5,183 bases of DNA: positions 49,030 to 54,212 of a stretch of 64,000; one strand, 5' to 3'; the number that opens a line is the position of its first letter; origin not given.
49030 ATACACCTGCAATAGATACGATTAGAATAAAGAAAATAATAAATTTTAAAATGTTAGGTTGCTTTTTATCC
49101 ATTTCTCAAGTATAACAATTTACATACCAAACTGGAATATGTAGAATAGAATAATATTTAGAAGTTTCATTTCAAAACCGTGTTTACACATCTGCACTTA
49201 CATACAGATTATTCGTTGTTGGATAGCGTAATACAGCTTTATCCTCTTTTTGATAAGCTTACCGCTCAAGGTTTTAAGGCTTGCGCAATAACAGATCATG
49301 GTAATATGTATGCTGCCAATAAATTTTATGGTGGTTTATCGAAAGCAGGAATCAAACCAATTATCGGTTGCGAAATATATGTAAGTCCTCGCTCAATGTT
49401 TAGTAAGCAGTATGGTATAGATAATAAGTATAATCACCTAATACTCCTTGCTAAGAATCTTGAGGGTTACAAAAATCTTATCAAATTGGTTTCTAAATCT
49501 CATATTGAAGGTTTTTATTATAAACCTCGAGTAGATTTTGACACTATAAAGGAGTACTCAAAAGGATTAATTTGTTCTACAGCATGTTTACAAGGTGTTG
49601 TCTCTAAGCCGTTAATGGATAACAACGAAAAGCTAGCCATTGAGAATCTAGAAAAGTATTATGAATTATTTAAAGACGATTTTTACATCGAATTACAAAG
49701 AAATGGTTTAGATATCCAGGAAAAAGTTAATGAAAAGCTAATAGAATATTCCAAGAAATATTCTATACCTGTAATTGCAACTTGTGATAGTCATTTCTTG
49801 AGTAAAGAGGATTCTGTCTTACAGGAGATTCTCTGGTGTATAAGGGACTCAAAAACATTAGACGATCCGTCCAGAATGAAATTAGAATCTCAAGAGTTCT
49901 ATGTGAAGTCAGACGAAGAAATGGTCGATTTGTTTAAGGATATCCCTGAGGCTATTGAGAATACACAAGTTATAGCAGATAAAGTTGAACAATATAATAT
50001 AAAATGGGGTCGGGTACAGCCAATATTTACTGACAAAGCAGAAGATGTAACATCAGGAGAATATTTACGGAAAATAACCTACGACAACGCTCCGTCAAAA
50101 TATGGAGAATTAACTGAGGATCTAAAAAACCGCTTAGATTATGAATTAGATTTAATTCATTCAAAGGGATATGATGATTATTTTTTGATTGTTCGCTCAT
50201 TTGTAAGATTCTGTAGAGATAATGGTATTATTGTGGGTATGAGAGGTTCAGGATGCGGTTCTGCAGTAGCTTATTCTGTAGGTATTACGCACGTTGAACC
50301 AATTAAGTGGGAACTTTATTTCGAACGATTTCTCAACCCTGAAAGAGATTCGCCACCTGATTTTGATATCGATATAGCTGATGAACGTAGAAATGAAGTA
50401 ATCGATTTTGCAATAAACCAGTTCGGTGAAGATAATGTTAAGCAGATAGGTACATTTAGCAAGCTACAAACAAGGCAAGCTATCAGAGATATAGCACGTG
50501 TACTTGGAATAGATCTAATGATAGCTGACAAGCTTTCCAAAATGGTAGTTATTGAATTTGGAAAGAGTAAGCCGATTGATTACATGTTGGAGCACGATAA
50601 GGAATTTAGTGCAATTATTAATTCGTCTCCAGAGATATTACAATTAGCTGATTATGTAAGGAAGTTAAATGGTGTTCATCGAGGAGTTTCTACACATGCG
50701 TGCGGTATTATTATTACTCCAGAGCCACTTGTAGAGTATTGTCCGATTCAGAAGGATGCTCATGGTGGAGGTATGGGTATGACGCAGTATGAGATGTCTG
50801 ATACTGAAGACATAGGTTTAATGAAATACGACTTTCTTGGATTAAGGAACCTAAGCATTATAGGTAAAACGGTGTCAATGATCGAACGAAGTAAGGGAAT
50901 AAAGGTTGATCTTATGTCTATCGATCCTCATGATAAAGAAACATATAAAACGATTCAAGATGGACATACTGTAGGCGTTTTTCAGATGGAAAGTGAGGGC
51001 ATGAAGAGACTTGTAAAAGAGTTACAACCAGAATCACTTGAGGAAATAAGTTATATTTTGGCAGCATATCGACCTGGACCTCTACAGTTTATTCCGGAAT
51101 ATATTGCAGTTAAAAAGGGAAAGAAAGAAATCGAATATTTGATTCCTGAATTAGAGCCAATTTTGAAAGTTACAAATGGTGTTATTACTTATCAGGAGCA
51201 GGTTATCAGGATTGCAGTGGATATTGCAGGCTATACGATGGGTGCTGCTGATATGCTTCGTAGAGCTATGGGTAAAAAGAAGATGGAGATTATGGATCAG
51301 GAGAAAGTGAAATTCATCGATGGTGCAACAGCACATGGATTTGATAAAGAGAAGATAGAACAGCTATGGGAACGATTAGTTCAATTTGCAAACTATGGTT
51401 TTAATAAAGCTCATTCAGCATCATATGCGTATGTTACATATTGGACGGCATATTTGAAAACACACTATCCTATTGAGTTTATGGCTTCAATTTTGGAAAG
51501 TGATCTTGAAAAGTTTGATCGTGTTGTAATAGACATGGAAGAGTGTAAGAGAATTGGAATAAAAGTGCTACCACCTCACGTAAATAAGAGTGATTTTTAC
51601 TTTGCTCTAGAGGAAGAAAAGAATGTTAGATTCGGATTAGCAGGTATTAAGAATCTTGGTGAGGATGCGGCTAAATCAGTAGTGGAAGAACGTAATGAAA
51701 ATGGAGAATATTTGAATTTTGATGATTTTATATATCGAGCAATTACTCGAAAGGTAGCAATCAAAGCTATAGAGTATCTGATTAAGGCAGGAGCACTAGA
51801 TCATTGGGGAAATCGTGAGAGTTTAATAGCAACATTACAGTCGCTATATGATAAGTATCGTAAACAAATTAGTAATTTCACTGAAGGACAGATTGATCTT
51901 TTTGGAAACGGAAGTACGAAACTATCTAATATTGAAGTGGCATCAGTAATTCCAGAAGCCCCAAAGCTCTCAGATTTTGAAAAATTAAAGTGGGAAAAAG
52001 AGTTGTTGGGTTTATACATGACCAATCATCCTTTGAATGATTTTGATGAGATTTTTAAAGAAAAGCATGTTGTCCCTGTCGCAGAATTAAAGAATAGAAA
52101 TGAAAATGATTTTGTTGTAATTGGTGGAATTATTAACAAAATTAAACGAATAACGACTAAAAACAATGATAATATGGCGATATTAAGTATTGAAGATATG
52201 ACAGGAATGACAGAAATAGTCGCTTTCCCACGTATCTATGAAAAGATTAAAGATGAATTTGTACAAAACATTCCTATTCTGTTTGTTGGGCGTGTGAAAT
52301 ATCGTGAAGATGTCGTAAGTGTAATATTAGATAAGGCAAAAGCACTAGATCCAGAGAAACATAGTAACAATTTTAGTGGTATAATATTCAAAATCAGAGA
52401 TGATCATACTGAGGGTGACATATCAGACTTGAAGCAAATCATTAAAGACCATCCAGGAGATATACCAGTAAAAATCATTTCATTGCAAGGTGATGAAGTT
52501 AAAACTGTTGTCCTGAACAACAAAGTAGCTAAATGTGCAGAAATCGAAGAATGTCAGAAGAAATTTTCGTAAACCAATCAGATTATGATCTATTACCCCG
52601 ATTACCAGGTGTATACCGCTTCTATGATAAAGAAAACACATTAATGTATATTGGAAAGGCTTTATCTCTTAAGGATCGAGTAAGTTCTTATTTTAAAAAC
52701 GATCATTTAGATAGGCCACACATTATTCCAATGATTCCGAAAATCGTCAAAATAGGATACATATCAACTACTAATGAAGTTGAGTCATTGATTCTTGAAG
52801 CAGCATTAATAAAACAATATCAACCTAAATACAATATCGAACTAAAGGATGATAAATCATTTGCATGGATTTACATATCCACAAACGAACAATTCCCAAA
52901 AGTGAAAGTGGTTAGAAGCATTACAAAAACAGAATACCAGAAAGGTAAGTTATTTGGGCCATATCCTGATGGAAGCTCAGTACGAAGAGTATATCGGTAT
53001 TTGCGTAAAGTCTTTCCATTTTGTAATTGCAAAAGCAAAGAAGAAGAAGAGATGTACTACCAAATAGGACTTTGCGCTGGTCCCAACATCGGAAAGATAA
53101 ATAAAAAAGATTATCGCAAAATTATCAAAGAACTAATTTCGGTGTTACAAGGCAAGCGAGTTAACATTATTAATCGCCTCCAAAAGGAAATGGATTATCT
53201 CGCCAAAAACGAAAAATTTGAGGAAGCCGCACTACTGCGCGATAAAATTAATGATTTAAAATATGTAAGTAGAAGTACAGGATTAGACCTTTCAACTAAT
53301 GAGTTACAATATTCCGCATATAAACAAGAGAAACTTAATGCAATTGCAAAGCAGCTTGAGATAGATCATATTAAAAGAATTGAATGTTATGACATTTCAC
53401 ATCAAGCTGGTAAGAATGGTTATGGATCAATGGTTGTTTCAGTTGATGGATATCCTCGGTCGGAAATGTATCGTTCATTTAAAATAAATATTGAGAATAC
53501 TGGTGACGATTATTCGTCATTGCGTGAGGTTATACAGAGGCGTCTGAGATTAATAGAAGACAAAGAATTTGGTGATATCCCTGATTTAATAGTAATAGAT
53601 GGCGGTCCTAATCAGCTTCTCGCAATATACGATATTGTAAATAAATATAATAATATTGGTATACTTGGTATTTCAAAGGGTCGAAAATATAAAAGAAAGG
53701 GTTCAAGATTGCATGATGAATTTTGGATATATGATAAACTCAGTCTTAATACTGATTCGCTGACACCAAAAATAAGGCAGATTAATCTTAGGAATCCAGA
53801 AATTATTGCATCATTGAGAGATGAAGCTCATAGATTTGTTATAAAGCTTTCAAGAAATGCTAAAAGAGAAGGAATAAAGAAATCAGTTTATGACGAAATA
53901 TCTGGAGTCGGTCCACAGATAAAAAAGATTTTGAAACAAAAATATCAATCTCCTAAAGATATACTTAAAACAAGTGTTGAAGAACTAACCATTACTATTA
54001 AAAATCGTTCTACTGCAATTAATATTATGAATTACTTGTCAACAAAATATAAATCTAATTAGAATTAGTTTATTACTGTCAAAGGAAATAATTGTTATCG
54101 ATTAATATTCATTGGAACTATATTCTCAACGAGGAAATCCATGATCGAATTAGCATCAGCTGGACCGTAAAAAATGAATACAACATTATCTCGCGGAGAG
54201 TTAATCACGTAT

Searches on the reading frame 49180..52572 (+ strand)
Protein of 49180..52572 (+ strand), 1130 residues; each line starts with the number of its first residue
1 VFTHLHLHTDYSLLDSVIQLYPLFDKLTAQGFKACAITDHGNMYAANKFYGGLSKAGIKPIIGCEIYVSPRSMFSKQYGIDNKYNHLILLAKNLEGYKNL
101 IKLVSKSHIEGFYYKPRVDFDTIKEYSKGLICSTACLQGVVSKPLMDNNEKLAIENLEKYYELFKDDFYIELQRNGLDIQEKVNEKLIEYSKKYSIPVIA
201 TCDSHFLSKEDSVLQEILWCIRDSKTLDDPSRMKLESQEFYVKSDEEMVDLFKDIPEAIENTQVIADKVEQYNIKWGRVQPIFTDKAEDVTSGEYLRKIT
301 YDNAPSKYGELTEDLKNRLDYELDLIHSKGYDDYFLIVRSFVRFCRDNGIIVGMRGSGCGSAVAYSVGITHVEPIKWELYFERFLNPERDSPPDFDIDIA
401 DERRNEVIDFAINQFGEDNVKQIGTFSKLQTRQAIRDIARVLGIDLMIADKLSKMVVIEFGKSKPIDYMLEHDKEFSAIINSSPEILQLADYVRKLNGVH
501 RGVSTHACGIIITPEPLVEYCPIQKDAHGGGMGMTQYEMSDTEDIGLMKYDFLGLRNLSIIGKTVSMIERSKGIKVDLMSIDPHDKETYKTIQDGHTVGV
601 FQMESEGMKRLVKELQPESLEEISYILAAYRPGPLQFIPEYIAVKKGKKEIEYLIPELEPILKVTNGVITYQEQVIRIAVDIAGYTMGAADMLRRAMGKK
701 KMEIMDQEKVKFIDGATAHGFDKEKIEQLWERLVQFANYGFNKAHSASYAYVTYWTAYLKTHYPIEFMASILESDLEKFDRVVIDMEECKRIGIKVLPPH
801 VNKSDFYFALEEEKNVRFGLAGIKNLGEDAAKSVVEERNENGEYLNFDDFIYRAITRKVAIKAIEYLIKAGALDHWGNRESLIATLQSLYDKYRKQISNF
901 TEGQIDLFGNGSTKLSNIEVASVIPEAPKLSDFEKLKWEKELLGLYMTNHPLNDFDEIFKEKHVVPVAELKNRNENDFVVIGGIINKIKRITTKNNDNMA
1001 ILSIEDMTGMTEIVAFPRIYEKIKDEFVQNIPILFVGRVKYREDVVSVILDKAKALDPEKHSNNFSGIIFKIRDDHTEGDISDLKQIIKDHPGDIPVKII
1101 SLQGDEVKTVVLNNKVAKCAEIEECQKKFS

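Call 58: search_protein_families(library=ncbifam, proteins=[window:49180-52572:+], max_evalue=1e-10)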
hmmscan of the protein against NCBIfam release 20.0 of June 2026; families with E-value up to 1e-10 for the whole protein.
window:49180-52572:+ (1130 aa): 13 families
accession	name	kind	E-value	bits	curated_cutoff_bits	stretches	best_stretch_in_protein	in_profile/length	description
NF004226.0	PRK05673.1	equivalog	0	1219.1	1002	1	2-1116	6-1122/1146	DNA polymerase III subunit alpha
NF005298.0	PRK06826.1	equivalog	0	1208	1260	1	2-1121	5-1134/1151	DNA polymerase III subunit alpha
TIGR00594.1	polc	superfamily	0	1182.6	434.35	1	2-1016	1-1022/1022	DNA polymerase III subunit alpha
NF005617.0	PRK07374.1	equivalog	6.7e-284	945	1653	1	2-1057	3-1081/1170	DNA polymerase III subunit alpha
NF005377.0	PRK06920.1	equivalog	2.6e-244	813.7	1806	1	2-1113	3-1080/1108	DNA polymerase III subunit alpha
NF004225.0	PRK05672.1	subfamily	1.4e-187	626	939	1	2-1060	6-1036/1047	error-prone DNA polymerase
NF005582.0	PRK07279.1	equivalog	4.6e-186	620.9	1279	1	1-1125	1-1022/1033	DNA polymerase III subunit alpha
NF007079.0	PRK09532.1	equivalog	3e-185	617.9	1525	1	2-742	3-777/876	DNA polymerase III subunit alpha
NF005516.0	PRK07135.1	equivalog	1.7e-184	615.7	1084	2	151-1022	100-943/974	DNA polymerase III DnaE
NF004550.0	PRK05898.1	equivalog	2.1e-171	572.3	1182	1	166-1002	108-946/971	DNA polymerase III subunit alpha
NF005616.0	PRK07373.1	equivalog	1.6e-76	257.7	646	1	737-1099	34-404/449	DNA polymerase III subunit alpha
NF001688.0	PRK00448.1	equivalog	1.4e-68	231.6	873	1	82-375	612-913/1445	PolC-type DNA polymerase III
TIGR01405.1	polC_Gram_pos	equivalog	1.3e-62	211.9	1043.45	1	82-375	378-678/1211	DNA polymerase III subunit alpha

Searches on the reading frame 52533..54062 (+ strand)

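Call 58: search_protein_families(library=ncbifam, proteins=[window:52533-54062:+], max_evalue=1e-10)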
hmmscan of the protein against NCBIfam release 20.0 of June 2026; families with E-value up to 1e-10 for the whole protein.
window:52533-54062:+ (509 aa): 14 families
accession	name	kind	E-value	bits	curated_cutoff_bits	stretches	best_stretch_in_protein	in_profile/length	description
TIGR00194.1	uvrC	equivalog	3.6e-109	366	285.45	2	19-253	6-236/574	excinuclease ABC subunit UvrC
NF001824.0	PRK00558.1-5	equivalog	7.3e-80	269.1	451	2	21-246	14-244/652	excinuclease ABC subunit UvrC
NF011261.0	PRK14667.1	equivalog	2.2e-74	251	818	2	21-248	13-236/567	excinuclease ABC subunit C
NF011262.0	PRK14668.1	equivalog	2.3e-73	247.5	544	2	20-241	12-229/577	excinuclease ABC subunit C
NF011260.0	PRK14666.1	equivalog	5.3e-71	240.3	649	2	15-242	3-232/698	excinuclease ABC subunit C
NF011263.0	PRK14669.1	equivalog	9.3e-67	226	1108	2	20-245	9-237/624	excinuclease ABC subunit C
NF011264.0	PRK14670.1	equivalog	1e-53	182.5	1021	2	19-242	13-231/602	excinuclease ABC subunit C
NF011266.0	PRK14672.1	equivalog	6.7e-48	163.5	1504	2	22-247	19-241/691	excinuclease ABC subunit C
NF005906.0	PRK07883.1-4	equivalog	3.1e-46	157.9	495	1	19-246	210-437/563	DEDD exonuclease domain-containing protein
NF005907.0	PRK07883.1-5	equivalog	1.2e-35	123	454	1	19-240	225-449/584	DEDD exonuclease domain-containing protein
NF005905.0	PRK07883.1-3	equivalog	1.4e-30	106.5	508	1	19-243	221-444/581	DEDD exonuclease domain-containing protein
NF005904.0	PRK07883.1-2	equivalog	7.7e-22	77.3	969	1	21-241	229-451/584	DEDD exonuclease domain-containing protein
NF005903.0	PRK07883.1-1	equivalog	9.1e-17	60.7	1038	1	19-239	243-461/642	DEDD exonuclease domain-containing protein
NF007833.0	PRK10545.1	equivalog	1.3e-15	57.4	367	1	19-155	29-157/289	excinuclease Cho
